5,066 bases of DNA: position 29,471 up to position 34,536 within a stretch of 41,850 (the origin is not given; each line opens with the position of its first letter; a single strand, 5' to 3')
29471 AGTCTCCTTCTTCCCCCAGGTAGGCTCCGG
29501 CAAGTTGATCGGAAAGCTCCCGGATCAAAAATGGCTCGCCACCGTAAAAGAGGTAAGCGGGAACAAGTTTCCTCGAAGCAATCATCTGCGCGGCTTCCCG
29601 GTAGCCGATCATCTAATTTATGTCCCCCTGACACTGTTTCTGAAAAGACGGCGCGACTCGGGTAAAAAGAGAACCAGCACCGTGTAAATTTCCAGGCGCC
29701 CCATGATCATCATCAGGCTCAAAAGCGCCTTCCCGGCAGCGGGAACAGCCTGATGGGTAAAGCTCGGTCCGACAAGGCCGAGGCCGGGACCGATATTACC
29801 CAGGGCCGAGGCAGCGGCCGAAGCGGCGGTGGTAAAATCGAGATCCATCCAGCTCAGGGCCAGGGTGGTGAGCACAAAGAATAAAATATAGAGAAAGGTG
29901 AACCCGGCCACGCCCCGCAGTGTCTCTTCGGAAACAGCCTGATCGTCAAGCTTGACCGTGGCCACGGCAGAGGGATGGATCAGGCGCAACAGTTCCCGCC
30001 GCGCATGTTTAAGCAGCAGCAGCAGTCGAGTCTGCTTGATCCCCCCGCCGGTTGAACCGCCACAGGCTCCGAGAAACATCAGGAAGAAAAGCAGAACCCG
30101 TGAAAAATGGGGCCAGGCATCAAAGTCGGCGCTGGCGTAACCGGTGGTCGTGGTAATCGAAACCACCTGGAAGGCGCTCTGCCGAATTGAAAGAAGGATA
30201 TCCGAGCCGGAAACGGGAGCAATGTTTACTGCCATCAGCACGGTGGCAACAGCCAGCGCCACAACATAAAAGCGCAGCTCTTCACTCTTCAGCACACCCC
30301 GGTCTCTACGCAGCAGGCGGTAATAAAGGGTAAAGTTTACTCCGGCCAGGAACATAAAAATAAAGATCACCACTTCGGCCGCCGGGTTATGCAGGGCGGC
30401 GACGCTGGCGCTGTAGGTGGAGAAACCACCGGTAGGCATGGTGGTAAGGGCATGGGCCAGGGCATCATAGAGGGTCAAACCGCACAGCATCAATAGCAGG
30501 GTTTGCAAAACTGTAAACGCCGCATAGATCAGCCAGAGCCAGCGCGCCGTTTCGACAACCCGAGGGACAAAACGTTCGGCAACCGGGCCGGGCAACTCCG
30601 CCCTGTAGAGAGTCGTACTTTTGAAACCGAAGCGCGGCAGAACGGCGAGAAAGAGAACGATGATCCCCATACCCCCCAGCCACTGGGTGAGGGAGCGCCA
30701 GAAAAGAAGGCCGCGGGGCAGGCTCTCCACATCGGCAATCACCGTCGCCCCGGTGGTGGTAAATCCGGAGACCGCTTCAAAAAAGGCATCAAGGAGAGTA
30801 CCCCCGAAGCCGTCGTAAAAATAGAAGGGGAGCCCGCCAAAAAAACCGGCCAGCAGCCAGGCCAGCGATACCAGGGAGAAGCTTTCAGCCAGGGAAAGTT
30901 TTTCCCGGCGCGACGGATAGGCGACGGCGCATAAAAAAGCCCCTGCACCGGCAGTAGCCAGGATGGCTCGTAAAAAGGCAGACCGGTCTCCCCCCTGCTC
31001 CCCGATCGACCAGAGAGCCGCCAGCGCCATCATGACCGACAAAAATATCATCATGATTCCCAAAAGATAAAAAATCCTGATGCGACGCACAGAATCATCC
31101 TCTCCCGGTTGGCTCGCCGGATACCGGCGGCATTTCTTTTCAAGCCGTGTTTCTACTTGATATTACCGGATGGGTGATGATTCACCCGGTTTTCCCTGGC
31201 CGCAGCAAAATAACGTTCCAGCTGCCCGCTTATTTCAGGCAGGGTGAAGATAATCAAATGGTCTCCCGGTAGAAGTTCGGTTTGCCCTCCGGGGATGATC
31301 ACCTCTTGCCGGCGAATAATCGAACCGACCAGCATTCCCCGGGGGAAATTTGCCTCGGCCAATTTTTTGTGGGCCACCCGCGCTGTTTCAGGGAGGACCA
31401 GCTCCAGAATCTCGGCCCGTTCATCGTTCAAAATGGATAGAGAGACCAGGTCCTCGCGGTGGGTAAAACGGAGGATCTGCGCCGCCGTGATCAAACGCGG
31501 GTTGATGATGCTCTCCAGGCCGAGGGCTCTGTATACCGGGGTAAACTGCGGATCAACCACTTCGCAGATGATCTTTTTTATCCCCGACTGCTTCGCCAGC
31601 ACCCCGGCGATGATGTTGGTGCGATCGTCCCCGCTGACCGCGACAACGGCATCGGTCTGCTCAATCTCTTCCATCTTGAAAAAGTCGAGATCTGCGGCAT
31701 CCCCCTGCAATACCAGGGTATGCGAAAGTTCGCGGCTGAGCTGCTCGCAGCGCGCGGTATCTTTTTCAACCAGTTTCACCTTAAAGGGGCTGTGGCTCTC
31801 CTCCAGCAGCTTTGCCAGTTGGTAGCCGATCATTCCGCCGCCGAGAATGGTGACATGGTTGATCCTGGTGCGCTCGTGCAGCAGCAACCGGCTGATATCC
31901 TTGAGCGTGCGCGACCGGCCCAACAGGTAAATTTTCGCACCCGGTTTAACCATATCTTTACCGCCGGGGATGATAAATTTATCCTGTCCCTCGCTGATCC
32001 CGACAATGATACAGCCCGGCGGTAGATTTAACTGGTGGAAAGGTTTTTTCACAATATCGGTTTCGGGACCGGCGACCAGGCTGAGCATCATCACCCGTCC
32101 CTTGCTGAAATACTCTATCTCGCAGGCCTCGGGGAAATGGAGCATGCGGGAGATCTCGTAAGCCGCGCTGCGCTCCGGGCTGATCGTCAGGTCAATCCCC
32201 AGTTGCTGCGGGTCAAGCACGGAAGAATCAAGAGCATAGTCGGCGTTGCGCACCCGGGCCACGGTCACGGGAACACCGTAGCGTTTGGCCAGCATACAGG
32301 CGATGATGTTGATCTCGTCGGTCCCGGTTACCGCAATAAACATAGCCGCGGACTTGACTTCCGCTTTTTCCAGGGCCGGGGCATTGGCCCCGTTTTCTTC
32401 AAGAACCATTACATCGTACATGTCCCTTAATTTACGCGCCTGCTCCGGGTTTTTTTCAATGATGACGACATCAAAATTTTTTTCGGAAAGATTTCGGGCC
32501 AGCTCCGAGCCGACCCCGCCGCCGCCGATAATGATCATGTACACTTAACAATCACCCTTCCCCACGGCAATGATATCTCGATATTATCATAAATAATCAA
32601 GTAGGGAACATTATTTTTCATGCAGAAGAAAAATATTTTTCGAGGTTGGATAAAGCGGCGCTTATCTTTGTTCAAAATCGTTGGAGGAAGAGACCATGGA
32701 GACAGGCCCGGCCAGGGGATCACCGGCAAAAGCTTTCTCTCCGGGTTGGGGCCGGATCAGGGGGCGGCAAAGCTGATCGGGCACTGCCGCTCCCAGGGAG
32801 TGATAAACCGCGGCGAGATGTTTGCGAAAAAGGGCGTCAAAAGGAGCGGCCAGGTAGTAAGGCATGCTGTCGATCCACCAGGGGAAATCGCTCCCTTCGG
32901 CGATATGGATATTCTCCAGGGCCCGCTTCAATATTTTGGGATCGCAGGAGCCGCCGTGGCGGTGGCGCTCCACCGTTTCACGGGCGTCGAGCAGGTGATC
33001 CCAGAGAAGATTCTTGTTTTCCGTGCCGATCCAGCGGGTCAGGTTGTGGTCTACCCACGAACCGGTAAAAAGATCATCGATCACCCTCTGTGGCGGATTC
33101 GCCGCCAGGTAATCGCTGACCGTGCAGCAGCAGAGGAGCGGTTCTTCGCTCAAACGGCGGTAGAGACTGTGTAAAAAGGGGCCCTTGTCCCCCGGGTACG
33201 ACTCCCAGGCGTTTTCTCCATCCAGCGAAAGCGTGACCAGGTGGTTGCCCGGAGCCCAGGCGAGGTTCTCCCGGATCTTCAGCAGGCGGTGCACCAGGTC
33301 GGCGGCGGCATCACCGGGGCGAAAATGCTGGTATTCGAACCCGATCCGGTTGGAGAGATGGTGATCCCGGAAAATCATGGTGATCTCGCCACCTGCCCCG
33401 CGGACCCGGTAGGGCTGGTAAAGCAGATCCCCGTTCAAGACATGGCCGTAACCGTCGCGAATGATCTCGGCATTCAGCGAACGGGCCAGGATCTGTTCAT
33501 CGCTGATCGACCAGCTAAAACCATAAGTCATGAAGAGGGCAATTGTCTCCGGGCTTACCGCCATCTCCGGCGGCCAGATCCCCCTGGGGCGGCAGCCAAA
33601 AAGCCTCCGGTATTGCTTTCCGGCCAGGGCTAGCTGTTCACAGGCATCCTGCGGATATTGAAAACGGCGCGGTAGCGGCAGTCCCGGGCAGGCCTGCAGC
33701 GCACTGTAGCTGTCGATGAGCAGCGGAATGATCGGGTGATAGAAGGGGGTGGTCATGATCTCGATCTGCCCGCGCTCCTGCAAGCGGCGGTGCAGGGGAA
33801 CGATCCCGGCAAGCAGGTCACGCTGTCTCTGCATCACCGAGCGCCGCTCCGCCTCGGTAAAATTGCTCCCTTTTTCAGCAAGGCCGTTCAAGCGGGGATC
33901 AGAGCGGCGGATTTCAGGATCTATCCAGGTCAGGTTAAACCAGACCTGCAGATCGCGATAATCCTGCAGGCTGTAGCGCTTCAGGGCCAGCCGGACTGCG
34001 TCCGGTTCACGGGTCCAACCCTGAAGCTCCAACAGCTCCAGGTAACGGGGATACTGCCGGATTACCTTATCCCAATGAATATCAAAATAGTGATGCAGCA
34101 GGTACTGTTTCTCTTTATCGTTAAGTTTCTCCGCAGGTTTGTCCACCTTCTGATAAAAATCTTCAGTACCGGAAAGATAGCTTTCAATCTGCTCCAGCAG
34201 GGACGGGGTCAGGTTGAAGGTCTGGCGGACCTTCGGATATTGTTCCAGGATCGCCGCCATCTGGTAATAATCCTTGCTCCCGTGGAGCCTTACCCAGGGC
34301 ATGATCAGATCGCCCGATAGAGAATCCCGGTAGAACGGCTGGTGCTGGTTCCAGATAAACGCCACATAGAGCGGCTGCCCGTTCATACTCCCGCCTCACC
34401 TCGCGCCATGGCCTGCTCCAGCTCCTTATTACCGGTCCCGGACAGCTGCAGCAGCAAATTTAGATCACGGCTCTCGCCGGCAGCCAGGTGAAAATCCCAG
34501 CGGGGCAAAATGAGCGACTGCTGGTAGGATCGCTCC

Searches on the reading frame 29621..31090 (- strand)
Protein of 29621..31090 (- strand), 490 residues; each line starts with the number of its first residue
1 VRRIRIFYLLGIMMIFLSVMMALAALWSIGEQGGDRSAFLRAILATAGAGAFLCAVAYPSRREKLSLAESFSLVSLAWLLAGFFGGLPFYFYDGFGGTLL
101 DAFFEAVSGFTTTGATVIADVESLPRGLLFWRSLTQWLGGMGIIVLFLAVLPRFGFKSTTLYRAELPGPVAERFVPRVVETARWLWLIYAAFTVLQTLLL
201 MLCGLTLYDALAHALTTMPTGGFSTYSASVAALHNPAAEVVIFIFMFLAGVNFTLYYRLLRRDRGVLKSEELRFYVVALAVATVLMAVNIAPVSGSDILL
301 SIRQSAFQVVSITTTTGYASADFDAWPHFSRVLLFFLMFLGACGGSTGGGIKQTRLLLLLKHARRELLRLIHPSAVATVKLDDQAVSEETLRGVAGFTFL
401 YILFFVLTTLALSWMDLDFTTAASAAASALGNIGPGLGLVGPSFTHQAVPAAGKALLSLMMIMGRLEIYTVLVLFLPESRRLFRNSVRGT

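Call 53: search_protein_families(library=pfam, proteins=[window:29621-31090:-], max_evalue=0.00001)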
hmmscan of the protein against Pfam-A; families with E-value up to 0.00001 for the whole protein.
window:29621-31090:- (490 aa): 1 family
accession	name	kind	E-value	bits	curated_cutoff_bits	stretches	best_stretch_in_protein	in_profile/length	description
PF02386.22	TrkH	-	8.3e-73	246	27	1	63-476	28-491/502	Cation transport protein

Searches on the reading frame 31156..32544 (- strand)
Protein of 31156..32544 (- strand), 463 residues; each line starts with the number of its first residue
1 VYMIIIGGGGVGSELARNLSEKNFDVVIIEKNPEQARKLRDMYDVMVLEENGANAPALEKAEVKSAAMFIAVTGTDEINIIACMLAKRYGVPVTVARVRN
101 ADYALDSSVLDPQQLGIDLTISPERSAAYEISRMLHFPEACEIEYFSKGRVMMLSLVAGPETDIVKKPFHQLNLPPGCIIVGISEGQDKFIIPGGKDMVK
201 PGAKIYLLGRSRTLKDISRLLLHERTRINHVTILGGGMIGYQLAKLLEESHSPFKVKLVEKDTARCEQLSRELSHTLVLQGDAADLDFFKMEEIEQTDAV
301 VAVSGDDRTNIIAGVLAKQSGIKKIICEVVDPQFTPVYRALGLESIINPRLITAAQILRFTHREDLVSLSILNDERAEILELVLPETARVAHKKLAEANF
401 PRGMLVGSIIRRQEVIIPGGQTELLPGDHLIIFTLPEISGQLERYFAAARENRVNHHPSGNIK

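Call 53: search_protein_families(library=pfam, proteins=[window:31156-32544:-], max_evalue=0.00001)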
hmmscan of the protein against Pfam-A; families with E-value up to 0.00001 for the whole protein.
window:31156-32544:- (463 aa): 14 families
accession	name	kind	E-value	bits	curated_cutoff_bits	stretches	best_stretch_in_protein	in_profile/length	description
PF02254.24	TrkA_N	-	3.4e-50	169.7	23.8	2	4-123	2-116/116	TrkA-N domain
PF02080.26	TrkA_C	-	9.9e-24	83.5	27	2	380-446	2-70/71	TrkA-C domain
PF13241.12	NAD_binding_7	-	7.2e-11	43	22.1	1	3-97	10-93/104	Putative NAD(P)-binding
PF03435.24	Sacchrp_dh_NADP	-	2.2e-09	38.2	25.1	0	4-42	2-42/129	Saccharopine dehydrogenase NADP binding domain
PF03807.23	F420_oxidored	-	7.2e-09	36.6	21.6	0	5-63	4-62/94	NADP oxidoreductase coenzyme F420-dependent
PF07992.20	Pyr_redox_2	-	4.7e-08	33.2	26.1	0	206-289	122-201/291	Pyridine nucleotide-disulphide oxidoreductase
PF13460.12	NAD_binding_10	-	1.3e-07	32.1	27.2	0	8-78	3-74/184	NAD(P)H-binding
PF02737.24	3HCDH_N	-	4.1e-07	30.5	22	0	5-66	4-63/180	3-hydroxyacyl-CoA dehydrogenase, NAD binding domain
PF01488.26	Shikimate_DH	-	5.3e-07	30.2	24.3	0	3-46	15-59/138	Shikimate / quinate 5-dehydrogenase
PF00070.33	Pyr_redox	-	6.1e-07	30.3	22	0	3-37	2-36/82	Pyridine nucleotide-disulphide oxidoreductase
PF01266.30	DAO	-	7.7e-07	29.4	27.9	0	4-35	3-34/353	FAD dependent oxidoreductase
PF01210.29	NAD_Gly3P_dh_N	-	1.5e-06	28.7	23.1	0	231-281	2-50/158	NAD-dependent glycerol-3-phosphate dehydrogenase N-terminus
PF13450.12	NAD_binding_8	-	2e-06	28.4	21.9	0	5-33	1-29/68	NAD(P)-binding Rossmann-like domain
PF01262.27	AlaDh_PNT_C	-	2.6e-06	27.5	23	0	4-70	32-97/214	Alanine dehydrogenase/PNT, C-terminal domain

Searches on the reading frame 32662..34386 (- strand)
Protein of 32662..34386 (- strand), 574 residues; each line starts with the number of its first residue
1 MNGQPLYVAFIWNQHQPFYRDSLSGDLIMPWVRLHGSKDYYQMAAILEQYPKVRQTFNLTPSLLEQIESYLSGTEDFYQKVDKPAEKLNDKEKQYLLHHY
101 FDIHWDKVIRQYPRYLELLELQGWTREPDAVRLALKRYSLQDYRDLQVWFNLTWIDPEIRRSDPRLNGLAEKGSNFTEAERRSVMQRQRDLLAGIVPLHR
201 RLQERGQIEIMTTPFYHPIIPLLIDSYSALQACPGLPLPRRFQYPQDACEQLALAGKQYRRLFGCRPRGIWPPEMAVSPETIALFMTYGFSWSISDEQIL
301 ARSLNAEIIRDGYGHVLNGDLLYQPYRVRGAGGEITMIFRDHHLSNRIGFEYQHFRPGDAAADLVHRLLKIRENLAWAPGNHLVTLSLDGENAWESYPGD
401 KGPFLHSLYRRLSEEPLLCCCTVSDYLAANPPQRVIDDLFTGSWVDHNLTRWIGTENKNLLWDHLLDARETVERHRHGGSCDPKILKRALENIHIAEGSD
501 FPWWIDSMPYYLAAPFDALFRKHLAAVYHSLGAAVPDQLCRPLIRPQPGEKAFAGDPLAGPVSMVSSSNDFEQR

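Call 11: search_protein_families(library=pfam, proteins=[window:32662-34386:-])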
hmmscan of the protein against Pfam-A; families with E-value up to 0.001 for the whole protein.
window:32662-34386:- (574 aa): 1 family
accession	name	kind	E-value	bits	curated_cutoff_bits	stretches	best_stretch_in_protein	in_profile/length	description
PF03065.20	Glyco_hydro_57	-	2.9e-62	211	21.2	1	9-436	1-288/291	Glycosyl hydrolase family 57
